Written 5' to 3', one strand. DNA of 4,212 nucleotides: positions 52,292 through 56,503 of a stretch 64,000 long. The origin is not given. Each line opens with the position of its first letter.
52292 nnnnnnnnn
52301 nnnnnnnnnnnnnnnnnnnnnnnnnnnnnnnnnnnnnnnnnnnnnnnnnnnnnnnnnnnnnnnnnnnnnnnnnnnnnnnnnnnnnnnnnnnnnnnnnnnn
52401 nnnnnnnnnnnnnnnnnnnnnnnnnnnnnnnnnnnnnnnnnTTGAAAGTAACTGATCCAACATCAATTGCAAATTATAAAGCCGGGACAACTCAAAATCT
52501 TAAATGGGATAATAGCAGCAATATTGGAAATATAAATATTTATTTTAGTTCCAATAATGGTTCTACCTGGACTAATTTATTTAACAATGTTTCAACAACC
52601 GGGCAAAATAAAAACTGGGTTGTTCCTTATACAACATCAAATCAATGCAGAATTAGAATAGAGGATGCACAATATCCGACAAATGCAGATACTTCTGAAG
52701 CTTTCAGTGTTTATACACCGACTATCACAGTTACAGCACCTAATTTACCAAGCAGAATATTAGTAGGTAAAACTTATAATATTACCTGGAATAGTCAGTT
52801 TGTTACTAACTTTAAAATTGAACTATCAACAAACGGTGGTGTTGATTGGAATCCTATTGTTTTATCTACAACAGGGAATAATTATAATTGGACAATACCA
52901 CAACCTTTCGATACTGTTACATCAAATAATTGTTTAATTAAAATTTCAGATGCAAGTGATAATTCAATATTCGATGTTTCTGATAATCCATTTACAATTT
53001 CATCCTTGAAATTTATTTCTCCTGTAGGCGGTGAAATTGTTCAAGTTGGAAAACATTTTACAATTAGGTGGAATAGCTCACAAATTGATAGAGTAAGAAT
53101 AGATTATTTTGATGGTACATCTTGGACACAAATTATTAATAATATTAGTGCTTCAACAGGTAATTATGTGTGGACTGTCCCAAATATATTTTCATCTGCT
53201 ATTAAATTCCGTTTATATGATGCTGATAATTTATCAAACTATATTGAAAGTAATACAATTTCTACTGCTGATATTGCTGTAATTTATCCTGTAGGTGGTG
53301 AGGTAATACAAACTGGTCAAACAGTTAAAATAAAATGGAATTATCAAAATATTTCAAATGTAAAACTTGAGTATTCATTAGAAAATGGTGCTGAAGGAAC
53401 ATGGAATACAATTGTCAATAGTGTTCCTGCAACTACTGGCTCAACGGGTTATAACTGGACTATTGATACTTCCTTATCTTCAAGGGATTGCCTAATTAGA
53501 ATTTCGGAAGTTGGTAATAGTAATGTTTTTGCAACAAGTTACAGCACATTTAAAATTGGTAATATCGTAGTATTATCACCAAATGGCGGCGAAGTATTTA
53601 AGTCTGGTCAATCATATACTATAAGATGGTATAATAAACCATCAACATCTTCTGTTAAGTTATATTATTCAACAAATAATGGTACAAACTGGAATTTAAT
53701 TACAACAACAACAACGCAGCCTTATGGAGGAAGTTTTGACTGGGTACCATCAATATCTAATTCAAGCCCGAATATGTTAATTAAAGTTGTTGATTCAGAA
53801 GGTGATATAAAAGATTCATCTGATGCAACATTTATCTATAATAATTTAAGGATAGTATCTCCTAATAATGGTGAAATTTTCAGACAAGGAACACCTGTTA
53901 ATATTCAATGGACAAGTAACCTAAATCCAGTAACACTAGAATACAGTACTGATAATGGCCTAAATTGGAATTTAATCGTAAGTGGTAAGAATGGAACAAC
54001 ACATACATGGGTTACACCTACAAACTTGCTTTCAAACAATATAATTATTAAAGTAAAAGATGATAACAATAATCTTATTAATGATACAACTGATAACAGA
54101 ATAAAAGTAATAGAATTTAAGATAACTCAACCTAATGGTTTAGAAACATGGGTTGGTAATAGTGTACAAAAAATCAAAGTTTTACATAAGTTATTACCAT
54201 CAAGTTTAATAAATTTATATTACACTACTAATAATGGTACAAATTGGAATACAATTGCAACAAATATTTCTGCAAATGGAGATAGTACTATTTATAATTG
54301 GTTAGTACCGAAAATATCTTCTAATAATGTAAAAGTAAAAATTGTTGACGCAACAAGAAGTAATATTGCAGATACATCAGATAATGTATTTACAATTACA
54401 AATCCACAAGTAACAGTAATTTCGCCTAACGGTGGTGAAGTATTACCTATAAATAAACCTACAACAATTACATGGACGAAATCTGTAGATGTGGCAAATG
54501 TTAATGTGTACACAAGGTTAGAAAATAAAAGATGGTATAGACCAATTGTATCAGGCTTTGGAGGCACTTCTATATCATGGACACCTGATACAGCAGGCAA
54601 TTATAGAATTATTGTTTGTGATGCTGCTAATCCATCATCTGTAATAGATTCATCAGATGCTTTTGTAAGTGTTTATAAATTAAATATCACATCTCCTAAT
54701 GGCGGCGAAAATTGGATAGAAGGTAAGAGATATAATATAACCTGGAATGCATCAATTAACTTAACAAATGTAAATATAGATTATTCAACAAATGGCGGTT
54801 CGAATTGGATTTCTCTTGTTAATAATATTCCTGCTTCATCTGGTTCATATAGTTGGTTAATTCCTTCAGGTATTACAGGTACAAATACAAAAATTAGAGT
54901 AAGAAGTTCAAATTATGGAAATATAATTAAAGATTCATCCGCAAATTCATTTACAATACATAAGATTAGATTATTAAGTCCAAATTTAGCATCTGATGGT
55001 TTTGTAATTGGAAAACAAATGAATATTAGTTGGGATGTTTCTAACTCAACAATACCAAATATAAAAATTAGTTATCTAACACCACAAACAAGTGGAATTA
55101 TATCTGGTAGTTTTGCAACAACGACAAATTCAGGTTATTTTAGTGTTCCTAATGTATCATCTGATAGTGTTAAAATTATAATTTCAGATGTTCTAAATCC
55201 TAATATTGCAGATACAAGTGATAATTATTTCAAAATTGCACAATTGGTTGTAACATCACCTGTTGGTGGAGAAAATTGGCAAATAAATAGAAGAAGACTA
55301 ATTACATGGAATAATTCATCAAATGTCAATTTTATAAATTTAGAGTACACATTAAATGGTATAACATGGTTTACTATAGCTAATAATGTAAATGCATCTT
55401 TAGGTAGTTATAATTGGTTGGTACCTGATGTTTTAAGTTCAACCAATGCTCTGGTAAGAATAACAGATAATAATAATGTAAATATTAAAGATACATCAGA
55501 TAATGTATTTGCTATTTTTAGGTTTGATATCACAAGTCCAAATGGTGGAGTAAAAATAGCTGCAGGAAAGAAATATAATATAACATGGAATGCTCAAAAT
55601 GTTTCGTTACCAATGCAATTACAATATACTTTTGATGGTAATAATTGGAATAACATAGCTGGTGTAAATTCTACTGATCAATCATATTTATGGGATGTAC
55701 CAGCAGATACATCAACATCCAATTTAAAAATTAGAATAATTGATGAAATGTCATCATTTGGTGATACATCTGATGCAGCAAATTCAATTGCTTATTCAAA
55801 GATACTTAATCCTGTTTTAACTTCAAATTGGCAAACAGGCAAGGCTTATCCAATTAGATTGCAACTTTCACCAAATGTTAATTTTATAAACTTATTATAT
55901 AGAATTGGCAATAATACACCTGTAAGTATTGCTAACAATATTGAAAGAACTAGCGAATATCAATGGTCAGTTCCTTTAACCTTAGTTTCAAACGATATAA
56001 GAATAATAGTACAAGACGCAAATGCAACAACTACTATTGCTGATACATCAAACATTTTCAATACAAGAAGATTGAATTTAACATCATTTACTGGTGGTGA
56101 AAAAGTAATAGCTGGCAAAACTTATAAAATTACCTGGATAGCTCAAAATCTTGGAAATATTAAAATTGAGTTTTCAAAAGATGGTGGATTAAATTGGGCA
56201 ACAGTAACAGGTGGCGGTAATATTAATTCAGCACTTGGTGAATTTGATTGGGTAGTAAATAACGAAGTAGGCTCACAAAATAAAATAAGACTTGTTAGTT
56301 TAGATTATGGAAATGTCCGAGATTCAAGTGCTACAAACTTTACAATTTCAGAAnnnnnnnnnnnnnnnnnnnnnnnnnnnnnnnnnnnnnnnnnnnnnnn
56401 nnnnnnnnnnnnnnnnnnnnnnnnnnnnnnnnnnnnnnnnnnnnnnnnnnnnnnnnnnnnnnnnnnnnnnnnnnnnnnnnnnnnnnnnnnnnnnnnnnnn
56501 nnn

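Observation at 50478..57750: Higher-order 12-module (~3.4 kb) segmental duplication inside the giant gene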

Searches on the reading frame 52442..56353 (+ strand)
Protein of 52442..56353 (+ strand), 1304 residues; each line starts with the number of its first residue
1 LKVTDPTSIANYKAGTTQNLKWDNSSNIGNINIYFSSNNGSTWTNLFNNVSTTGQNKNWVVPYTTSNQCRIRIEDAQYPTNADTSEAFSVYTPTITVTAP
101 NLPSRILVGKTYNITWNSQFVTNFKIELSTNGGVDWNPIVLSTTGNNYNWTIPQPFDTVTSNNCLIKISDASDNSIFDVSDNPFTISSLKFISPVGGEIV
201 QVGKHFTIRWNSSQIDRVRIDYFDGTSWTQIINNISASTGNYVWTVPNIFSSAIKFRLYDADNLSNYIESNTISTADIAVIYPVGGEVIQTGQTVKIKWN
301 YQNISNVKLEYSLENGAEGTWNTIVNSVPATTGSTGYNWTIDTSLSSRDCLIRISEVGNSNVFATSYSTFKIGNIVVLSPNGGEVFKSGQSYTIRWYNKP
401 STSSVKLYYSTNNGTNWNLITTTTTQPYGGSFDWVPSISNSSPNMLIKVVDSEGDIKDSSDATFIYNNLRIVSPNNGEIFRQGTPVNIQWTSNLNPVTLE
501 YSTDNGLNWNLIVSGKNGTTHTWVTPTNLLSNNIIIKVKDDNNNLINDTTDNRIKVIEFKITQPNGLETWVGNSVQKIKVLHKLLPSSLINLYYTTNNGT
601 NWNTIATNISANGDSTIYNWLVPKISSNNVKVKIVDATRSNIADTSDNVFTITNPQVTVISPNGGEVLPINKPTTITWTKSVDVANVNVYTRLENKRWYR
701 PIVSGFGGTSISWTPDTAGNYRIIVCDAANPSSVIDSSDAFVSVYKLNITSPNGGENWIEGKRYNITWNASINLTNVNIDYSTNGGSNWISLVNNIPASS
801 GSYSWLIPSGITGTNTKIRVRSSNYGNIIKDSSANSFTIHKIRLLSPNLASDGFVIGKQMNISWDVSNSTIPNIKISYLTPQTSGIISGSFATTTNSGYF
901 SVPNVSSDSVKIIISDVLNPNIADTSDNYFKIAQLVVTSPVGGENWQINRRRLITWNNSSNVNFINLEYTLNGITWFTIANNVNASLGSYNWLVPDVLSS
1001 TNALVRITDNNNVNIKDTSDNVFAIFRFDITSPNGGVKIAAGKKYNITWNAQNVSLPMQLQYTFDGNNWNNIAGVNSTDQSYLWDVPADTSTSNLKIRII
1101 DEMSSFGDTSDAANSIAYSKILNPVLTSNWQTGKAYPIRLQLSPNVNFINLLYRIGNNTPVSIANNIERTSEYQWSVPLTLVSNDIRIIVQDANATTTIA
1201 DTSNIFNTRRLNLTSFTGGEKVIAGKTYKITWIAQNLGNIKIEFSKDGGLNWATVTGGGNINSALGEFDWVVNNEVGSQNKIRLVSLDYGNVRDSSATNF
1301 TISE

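Call 35: find_homologous_proteins(query=window:52442-56353:+, region=1-1304, max_evalue=1e-20)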
Query window:52442-56353:+, residues 1-1304 (1304 aa): 916 proteins with E <= 1e-20 among 8000 candidates; the best 120 are listed.
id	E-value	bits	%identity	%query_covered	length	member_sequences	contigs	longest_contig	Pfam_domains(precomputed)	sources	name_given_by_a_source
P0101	0.0e+0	1282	36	100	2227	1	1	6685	PF20009.5,PF10342.16,PF21471.4,PF03174.20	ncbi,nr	ncbi:MAG: hypothetical protein PHW28_05975, partial [Mesotoga sp.]|nr:hypothetical protein [Mesotoga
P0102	0.0e+0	1241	34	100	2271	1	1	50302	PF17957.8,PF10342.16,PF18962.8,PF21471.4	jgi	jgi:hypothetical protein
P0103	0.0e+0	1232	34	100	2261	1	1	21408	PF10342.16,PF18962.8,PF24316.2,PF21471.4,PF02012.27,PF03174.20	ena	-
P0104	0.0e+0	1191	33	100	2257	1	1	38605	PF17957.8,PF10342.16,PF18962.8,PF21471.4,PF03174.20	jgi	jgi:hypothetical protein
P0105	0.0e+0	1090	34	99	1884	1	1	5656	PF12544.14,PF10342.16,PF24316.2,PF21471.4,PF03174.20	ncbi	ncbi:MAG: hypothetical protein ABIJ40_00115, partial [Bacteroidota bacterium]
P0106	0.0e+0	1072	33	100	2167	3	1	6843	PF10342.16,PF18962.8,PF21471.4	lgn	-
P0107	0.0e+0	1063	33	100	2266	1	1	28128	PF10342.16,PF21471.4,PF03174.20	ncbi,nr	ncbi:MAG: hypothetical protein AUJ54_02580 [Ignavibacteria bacterium CG1_02_37_35]|nr:MAG: hypotheti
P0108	0.0e+0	1028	31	100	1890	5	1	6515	PF10342.16,PF18962.8,PF21471.4,PF03174.20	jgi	-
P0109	4.2e-296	1004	34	100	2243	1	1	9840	PF10342.16,PF18962.8,PF13860.13,PF21471.4,PF03174.20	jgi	jgi:hypothetical protein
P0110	4.5e-281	954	34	100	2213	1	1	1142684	PF10590.15,PF10342.16,PF18962.8,PF16129.11,PF21471.4,PF02012.27,PF03174.20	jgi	-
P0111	7.2e-269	913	30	100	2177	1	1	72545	PF10342.16,PF21471.4,PF03174.20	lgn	-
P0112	2.9e-264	898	33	100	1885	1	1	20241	PF10342.16,PF18962.8,PF24316.2,PF21471.4,PF02012.27,PF03174.20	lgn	-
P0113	2.4e-263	895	33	100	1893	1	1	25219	PF17957.8,PF10342.16,PF18962.8,PF24316.2,PF21471.4,PF02012.27,PF03174.20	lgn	-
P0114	1.2e-261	889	34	96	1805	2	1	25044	PF10342.16,PF24316.2,PF21471.4,PF03174.20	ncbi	ncbi:MAG: Ser-Thr-rich GPI-anchored membrane family protein, partial [Ignavibacteriaceae bacterium]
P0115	4.8e-249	848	32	100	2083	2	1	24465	PF10342.16,PF21471.4,PF03174.20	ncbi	-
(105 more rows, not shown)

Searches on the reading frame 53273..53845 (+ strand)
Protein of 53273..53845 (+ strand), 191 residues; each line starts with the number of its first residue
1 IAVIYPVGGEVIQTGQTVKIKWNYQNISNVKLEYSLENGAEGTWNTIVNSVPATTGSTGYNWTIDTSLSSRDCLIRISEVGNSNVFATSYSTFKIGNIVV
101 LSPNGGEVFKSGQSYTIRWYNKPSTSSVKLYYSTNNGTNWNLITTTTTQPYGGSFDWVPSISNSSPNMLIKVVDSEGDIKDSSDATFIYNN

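Call 56: search_solved_structures(query=A1, max_evalue=0.01)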
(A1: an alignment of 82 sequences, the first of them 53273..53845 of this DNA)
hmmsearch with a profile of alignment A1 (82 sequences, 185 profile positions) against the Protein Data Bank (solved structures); distinct sequences matched with E-value up to 0.01: 2.
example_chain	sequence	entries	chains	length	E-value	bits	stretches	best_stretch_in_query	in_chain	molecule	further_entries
3a7q_A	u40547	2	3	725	0.0017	21.2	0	29-46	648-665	Reelin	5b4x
2e26_A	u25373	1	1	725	0.0017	21.2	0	29-46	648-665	Reelin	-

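Call 59: predict_structure(alignment_id=A1)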
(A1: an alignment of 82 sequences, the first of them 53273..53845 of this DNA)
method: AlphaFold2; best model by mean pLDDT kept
length: 191 residues; sequences in the alignment: 82
mean_pLDDT: 95.2   pTM: 0.84
mean pLDDT of the five models: 95.2, 95.2, 94.9, 94.8, 93.6
residues with pLDDT >= 90: 174; 70-90: 17; 50-70: 0; < 50: 0
segments of 3 or more residues with pLDDT < 50: none
pLDDT, mean of each block of 10 residues (from residue 1): 96 96 98 96 95 97 95 97 97 95 97 96 86 98 89 93 96 92 97 90
secondary structure, 60 per line:
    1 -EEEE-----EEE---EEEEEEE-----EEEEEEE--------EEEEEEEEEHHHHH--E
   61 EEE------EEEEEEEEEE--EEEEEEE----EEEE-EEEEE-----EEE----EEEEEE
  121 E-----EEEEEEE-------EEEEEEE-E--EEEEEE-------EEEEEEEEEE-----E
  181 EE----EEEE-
elements in order: E2-5 E11-13 E17-23 E29-35 E44-52 H53-57 E60-63 E70-79 E82-88 E93-96 E98-102 E108-110 E115-121 E127-133 E141-147 E152-157 E165-174 E180-182 E187-190

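Call 62: fold_search(model_id=the predicted structure, library=pdb)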
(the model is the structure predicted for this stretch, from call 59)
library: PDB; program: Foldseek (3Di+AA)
matches with E <= 10: 1996; with E <= 0.001: 105
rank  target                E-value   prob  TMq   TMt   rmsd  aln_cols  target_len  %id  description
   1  3pdd                  1.1e-06  1.00  0.33  0.33   9.2       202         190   15  Structures of Clostridium thermocellum CbhA fibronectin(III)-like modules (released 2011-11-23)
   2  9o6n_A                1.4e-05  1.00  0.30  0.27  13.0       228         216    9  Structure of Siglec-10 (released 2026-02-25)
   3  7zgj_A                2.3e-05  1.00  0.33  0.13  11.6       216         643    9  Trypanosoma brucei gambiense ISG65 in complex with human complement component C3 (released 2023-04-05)
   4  4kkr_A                4.0e-05  1.00  0.26  0.24  17.8       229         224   11  Crystal structure of Vibrio cholerae RbmA (crystal form 3) (released 2013-05-22)
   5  8eok_G                4.5e-05  1.00  0.37  0.14  10.8       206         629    9  Structure of the C3bB proconvertase in complex with lufaxin and factor Xa (released 2023-08-30)
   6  4n8v_G                4.7e-05  1.00  0.31  0.31  11.8       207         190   12  Crystal structure of killer cell immunoglobulin-like receptor KIR2DS2 in complex with HLA-A (released 2014-02-05)
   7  2dli                  5.0e-05  1.00  0.31  0.30  10.4       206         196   12  KILLER IMMUNOGLOBULIN RECEPTOR 2DL2,TRIGONAL FORM (released 2000-01-13)
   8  2a38_A                5.6e-05  1.00  0.28  0.28  11.5       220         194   11  Crystal structure of the N-Terminus of titin (released 2006-06-24)
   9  5grz_A                5.9e-05  1.00  0.35  0.31  11.8       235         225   10  Crystal structure of disulfide-bonded diabody (released 2016-10-12)
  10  7q60                  5.9e-05  1.00  0.32  0.07  14.4       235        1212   11  Structure of TEV cleaved A2ML1 (A2ML1-TE) (released 2022-04-20)
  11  4lla_A                5.9e-05  1.00  0.32  0.31  11.4       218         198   13  Crystal structure of D3D4 domain of the LILRB2 molecule (released 2013-09-11)
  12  9o6n_B                6.2e-05  1.00  0.29  0.26  12.7       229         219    9  Structure of Siglec-10 (released 2026-02-25)
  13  5gs2_H                6.6e-05  1.00  0.36  0.30  13.0       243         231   11  Crystal structure of diabody complex with repebody and MBP (released 2016-10-12)
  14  7s64_A                6.6e-05  1.00  0.34  0.06  13.5       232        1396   14  Intermediate-form oocyte/egg Alpha-2-Macroglobulin (A2Moo) tetramer (released 2022-01-05)
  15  8uin_G                7.3e-05  1.00  0.41  0.15  10.3       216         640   10  Structure of the C3bBb-albicin complex (released 2024-05-08)
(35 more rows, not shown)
